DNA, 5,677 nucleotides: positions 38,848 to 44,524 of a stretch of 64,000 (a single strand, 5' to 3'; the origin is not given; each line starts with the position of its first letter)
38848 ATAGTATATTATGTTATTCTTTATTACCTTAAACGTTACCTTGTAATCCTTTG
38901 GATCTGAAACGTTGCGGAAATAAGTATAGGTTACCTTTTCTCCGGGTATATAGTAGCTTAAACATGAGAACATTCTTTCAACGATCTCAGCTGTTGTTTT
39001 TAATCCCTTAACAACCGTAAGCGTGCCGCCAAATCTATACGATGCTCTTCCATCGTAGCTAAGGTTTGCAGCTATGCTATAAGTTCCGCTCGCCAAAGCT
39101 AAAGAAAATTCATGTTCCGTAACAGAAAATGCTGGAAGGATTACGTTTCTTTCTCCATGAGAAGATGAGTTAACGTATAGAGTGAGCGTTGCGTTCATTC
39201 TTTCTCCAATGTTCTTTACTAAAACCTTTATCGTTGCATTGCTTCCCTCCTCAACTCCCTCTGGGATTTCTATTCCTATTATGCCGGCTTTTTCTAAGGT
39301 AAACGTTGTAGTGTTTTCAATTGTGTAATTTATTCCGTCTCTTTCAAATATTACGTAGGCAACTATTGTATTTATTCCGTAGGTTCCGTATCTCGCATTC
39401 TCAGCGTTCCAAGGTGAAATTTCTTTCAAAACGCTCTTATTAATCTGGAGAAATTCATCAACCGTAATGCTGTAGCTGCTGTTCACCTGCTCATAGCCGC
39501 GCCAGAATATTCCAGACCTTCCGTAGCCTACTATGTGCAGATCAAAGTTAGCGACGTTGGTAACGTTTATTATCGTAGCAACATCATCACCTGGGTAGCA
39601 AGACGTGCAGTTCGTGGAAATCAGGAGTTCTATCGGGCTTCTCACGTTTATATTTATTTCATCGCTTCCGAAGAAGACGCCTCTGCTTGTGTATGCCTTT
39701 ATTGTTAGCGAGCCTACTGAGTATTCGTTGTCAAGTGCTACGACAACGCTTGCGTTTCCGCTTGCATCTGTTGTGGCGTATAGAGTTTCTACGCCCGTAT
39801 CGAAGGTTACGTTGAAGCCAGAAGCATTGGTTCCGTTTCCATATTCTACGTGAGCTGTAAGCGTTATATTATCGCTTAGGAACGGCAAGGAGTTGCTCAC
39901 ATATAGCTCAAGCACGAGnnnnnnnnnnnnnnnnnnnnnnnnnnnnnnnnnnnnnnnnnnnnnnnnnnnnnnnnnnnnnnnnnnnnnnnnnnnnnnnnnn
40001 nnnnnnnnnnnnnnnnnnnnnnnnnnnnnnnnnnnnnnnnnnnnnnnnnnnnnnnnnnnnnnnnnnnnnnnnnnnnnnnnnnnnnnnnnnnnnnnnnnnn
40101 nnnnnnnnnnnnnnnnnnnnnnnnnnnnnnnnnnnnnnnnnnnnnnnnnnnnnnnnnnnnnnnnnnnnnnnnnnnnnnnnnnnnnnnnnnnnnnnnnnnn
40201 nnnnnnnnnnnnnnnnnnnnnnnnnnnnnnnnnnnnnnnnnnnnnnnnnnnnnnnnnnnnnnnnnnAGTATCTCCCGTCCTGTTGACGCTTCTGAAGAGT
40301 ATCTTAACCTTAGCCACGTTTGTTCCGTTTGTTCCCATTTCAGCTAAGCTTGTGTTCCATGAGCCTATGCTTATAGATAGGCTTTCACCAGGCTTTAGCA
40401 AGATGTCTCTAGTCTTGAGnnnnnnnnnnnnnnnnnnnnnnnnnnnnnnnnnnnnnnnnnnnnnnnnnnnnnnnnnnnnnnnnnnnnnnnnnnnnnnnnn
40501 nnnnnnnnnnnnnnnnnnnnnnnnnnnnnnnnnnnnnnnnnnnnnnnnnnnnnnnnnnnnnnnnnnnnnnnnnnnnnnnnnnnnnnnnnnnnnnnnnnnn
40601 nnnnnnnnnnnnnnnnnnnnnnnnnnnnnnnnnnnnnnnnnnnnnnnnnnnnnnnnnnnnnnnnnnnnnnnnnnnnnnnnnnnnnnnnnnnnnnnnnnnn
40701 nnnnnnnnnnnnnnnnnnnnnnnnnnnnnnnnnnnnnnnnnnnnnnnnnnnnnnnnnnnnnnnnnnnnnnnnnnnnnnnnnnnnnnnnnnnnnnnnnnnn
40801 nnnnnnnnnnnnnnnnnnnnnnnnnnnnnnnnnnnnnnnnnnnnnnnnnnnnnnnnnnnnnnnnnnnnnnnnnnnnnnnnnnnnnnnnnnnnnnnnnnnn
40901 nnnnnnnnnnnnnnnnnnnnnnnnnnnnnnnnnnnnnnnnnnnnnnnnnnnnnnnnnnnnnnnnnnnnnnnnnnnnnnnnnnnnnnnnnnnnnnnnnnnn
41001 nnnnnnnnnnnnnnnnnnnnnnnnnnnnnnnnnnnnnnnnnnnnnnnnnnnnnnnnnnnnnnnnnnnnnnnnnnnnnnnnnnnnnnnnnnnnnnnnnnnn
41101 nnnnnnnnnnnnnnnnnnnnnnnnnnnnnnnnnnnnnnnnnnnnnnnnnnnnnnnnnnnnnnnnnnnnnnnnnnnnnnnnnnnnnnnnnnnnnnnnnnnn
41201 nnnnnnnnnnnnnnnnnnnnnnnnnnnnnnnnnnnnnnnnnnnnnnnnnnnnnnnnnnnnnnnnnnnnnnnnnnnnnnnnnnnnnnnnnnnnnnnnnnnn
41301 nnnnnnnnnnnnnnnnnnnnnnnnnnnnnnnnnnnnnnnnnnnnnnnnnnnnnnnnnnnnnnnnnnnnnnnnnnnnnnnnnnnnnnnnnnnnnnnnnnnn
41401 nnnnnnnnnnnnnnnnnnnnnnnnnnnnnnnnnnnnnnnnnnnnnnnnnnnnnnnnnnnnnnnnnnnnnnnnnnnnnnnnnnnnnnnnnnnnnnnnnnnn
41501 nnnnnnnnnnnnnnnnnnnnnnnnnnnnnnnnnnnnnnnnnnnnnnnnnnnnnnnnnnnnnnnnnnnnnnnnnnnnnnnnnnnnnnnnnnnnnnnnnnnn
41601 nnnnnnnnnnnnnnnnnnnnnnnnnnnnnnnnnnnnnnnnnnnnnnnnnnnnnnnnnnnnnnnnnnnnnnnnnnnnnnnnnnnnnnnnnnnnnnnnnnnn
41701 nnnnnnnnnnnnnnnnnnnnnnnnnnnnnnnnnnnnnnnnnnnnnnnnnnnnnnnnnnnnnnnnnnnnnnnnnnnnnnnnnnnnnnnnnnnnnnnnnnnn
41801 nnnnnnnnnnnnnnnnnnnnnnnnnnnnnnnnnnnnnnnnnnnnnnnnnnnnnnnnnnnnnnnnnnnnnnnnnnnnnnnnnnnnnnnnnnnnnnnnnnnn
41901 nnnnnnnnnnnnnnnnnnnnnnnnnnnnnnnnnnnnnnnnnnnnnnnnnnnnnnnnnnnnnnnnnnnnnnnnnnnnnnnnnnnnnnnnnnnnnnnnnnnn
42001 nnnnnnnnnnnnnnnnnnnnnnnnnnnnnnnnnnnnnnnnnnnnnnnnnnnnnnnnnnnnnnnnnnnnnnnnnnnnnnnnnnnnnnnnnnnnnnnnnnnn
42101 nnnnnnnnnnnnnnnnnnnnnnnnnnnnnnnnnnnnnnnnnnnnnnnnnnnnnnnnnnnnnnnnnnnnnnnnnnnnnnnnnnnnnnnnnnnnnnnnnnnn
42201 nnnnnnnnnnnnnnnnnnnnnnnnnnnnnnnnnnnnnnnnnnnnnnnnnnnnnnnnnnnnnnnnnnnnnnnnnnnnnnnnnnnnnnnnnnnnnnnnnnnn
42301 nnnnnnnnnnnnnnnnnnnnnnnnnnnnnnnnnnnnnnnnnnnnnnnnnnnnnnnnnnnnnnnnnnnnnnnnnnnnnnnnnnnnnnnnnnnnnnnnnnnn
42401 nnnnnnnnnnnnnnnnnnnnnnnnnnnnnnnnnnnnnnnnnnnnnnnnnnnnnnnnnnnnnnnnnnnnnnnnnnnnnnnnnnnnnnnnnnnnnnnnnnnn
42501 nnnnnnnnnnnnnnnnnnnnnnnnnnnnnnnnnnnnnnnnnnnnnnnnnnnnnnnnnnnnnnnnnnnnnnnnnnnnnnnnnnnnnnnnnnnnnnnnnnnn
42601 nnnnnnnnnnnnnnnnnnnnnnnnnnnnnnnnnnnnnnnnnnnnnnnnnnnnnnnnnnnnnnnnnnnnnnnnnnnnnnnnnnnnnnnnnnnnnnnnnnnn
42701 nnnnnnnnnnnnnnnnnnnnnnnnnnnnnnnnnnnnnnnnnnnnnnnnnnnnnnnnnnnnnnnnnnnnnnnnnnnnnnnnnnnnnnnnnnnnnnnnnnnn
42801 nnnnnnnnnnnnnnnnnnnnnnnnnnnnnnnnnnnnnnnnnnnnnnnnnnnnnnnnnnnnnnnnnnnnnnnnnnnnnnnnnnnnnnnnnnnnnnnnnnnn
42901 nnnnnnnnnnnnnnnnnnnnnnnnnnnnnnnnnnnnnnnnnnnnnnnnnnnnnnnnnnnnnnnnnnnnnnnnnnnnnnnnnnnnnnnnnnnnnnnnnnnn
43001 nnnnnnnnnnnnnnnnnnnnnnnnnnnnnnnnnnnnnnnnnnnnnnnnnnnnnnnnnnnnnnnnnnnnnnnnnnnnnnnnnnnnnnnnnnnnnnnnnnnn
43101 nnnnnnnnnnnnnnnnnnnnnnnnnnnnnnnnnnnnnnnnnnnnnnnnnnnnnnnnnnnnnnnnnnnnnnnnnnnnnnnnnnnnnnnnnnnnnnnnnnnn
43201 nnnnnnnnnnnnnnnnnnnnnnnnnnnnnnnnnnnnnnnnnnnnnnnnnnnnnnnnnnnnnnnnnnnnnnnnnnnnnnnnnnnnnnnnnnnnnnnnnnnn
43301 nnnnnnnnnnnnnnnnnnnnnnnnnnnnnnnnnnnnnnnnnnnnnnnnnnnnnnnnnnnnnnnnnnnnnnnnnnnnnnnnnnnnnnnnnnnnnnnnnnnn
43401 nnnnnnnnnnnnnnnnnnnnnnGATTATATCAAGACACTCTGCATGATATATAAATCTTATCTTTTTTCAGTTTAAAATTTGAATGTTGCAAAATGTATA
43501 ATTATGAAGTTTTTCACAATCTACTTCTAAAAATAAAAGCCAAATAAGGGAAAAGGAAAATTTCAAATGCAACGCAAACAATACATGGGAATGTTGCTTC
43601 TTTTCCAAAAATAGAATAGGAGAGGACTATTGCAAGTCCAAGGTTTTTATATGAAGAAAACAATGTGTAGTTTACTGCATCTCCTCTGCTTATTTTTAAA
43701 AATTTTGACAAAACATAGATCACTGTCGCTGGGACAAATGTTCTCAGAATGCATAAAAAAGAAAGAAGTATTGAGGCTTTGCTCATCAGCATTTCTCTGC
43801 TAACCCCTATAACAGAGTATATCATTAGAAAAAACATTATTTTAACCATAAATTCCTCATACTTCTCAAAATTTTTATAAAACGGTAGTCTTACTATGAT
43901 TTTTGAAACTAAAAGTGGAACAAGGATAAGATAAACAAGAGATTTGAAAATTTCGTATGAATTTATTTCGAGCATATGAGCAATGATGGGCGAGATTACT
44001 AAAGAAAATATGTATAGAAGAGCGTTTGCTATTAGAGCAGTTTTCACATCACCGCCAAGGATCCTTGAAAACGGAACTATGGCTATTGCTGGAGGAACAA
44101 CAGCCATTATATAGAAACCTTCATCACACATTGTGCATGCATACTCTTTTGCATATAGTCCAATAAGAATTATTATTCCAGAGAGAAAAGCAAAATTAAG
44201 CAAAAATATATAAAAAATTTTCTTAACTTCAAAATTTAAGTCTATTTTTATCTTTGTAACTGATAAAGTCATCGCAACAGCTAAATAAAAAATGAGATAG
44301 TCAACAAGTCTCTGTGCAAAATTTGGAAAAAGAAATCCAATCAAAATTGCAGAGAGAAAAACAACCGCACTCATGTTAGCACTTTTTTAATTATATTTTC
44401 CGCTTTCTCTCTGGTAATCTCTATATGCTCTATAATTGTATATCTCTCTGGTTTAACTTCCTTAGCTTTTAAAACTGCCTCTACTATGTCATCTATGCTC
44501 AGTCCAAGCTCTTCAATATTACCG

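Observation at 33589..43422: Giant surface glycoprotein gene (~3270 codons) interrupted by a single in-frame TAG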

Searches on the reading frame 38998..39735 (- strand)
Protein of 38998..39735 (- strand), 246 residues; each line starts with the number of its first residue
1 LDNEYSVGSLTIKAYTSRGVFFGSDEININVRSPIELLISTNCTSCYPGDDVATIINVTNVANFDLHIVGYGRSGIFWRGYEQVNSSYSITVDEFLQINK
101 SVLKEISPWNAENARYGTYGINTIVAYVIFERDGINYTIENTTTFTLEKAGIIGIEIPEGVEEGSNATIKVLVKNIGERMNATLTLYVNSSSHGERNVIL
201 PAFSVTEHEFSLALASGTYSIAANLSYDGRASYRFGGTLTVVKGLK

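Call 55: predict_structure(alignment_id=A2)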
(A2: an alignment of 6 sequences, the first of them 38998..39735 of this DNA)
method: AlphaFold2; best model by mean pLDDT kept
length: 246 residues; sequences in the alignment: 6
mean_pLDDT: 90.2   pTM: 0.79
mean pLDDT of the five models: 90.2, 89.5, 89.4, 89.3, 87.5
residues with pLDDT >= 90: 173; 70-90: 58; 50-70: 10; < 50: 5
segments of 3 or more residues with pLDDT < 50: 1-4
pLDDT, mean of each block of 10 residues (from residue 1): 54 81 80 87 95 97 92 97 96 95 96 94 97 87 97 93 89 96 93 88 95 90 94 93 73
secondary structure, 60 per line:
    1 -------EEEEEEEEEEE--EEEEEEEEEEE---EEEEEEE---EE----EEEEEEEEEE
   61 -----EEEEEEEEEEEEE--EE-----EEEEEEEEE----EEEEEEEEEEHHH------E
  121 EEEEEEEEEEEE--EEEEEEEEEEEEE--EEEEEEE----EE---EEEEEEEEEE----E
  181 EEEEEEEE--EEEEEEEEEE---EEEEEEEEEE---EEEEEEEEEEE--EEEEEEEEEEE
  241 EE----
elements in order: E8-18 E21-31 E35-41 E51-60 E66-78 E88-96 E101-110 E120-132 E135-147 E150-156 E166-175 E180-188 E191-200 E204-213 E217-227 E230-242

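Call 59: fold_search(model_id=the predicted structure, library=pdb)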
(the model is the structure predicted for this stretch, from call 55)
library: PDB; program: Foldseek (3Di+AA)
matches with E <= 10: 1907; with E <= 0.001: 294
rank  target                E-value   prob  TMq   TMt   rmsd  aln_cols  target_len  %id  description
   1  7uzs                  7.8e-10  1.00  0.37  0.16  10.9       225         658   14  Protein 4.2 (local refinement from consensus reconstruction of ankyrin complex classes) (released 2022-07-20)
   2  8csw                  1.1e-09  1.00  0.37  0.16  10.9       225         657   13  Local refinement of protein 4.2 in Class 2 of erythrocyte ankyrin-1 complex (released 2022-07-20)
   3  8cs9_X                3.3e-09  1.00  0.37  0.16  10.9       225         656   13  Composite reconstruction of Class 1 of the erythrocyte ankyrin-1 complex (released 2022-07-20)
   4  7tvz_E                1.1e-08  1.00  0.37  0.16  10.8       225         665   14  Cryo-EM structure of human band 3-protein 4.2 complex in diagonal conformation (released 2022-06-08)
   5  4kkp_B                3.9e-08  1.00  0.28  0.29  15.8       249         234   14  Crystal structure of Vibrio cholerae RbmA (crystal form 2) (released 2013-05-22)
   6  4kkq_B                7.0e-08  1.00  0.28  0.30  15.9       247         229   14  Crystal structure of Vibrio cholerae RbmA (crystal form 1) (released 2013-05-22)
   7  8oxw_A                7.4e-08  1.00  0.38  0.16  10.8       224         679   12  Transglutaminase 3 in complex with DH patient-derived Fab DH63-B02 (released 2023-10-18)
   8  9a3v_A                7.8e-08  1.00  0.37  0.16  10.4       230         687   13  Predicted model of tissue transglutaminase 2 (TG2) in complex with plasma fibronectin type III modules 14 and 15 (FNII (released 2024-02-02)
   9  1evu_B                7.8e-08  1.00  0.36  0.15  10.7       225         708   15  HUMAN FACTOR XIII WITH CALCIUM BOUND IN THE ION SITE (released 2000-05-10)
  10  4kkp_A                9.0e-08  1.00  0.31  0.33  15.7       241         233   13  Crystal structure of Vibrio cholerae RbmA (crystal form 2) (released 2013-05-22)
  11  4kkq_A                9.0e-08  1.00  0.30  0.33  15.1       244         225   15  Crystal structure of Vibrio cholerae RbmA (crystal form 1) (released 2013-05-22)
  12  1nug_B                1.3e-07  1.00  0.37  0.16  10.7       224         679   13  Role of Calcium Ions in the Activation and Activity of the Transglutaminase 3 Enzyme (2 calciums, 1 Mg, inactive form) (released 2003-04-22)
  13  6kzb_C                1.5e-07  1.00  0.36  0.16  10.4       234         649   13  Transglutaminase2 complexed with calcium (released 2020-12-09)
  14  4kty_B                1.6e-07  1.00  0.38  0.16  13.1       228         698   15  Fibrin-stabilizing factor with a bound ligand (released 2013-12-04)
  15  1ex0_B                1.7e-07  1.00  0.38  0.16  10.5       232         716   15  HUMAN FACTOR XIII, MUTANT W279F ZYMOGEN (released 2003-12-23)
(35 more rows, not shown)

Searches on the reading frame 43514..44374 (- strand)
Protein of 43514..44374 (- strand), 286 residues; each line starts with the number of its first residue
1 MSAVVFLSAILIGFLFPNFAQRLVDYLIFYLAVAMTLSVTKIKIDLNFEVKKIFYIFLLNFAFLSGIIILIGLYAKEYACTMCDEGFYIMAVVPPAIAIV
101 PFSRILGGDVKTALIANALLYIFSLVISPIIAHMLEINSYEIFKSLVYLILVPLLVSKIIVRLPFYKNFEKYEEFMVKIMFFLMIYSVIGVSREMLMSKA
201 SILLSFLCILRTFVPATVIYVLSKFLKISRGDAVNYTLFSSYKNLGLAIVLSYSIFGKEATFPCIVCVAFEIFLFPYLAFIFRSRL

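Call 18: search_protein_families(library=pfam, proteins=[window:43514-44374:-], max_evalue=0.00001)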
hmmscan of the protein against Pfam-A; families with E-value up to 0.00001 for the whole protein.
window:43514-44374:- (286 aa): 1 family
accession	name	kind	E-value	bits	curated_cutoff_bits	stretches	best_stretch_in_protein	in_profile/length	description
PF13593.11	SBF_like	-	5.5e-11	42.8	25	1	5-273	6-302/313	SBF-like CPA transporter family (DUF4137)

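Call 28: find_encoding_contigs(protein=window:43514-44374:-, flank=10000, max_places=10)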
Protein window:43514-44374:- (286 aa): no gene with exactly this product is on record in the collection.
